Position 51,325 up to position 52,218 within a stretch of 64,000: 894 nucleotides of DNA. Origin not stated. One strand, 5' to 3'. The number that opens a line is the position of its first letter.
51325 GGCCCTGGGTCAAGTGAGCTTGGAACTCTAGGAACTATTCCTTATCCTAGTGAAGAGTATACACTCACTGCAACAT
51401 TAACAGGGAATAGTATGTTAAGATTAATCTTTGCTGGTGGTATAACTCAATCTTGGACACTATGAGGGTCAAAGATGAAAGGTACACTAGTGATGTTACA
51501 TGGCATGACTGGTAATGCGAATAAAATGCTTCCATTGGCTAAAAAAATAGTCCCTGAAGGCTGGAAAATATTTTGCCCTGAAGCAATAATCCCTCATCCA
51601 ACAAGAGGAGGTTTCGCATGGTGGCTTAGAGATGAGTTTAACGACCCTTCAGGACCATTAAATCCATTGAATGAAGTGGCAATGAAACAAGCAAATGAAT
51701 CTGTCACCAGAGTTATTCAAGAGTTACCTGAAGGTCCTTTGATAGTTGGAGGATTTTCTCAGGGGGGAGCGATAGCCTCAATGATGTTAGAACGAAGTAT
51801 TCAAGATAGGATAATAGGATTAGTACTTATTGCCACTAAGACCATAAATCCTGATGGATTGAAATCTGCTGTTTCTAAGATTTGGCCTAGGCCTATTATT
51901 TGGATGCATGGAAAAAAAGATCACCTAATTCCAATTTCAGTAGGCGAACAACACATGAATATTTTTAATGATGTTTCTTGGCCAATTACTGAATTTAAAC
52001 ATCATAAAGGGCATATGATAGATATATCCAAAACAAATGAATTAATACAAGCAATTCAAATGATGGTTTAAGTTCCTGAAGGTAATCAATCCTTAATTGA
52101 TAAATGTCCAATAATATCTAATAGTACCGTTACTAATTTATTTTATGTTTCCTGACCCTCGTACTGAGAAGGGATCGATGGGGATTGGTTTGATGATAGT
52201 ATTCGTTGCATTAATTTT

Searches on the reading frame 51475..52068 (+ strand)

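Call 40: search_protein_families(library=pfam, proteins=[window:51475-52068:+], max_evalue=0.1)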
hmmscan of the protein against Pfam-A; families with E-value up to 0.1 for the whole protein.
window:51475-52068:+ (198 aa): 13 families
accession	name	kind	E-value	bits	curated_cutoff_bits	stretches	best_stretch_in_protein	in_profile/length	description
PF00561.26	Abhydrolase_1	-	3.2e-12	47.1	25.8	1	4-125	2-104/245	alpha/beta hydrolase fold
PF02230.22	Abhydrolase_2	-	2.5e-11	44.3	23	1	3-187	15-206/217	Phospholipase/Carboxylesterase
PF12146.15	Hydrolase_4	-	4.1e-08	33.3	27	1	72-122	61-110/239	Serine aminopeptidase, S33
PF03959.19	FSH1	-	1.3e-07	31.9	21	1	44-182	67-201/211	Serine hydrolase (FSH1)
PF12695.13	Abhydrolase_5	-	0.00011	22.4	27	1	73-156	42-118/164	Alpha/beta hydrolase family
PF12697.13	Abhydrolase_6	-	0.0011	20.1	26.3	1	48-139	39-110/217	Alpha/beta hydrolase family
PF01083.28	Cutinase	-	0.0023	18.4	25.9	1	67-118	59-113/173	Cutinase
PF20408.4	Abhydrolase_11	-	0.0057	16.9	27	1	71-151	58-140/193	Alpha/beta hydrolase domain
PF01764.32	Lipase_3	-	0.0082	16.5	22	1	68-104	44-80/140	Lipase (class 3)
PF11187.14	Mbeg1-like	-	0.01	15.7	21.1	1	69-116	67-116/224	Mbeg1-like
PF11288.14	DUF3089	-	0.025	14.5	23.4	1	68-121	74-128/207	Protein of unknown function (DUF3089)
PF00975.26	Thioesterase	-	0.038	14.6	26.4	1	73-102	52-81/226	Thioesterase domain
PF01738.24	DLH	-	0.058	13.4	21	0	5-155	16-160/217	Dienelactone hydrolase family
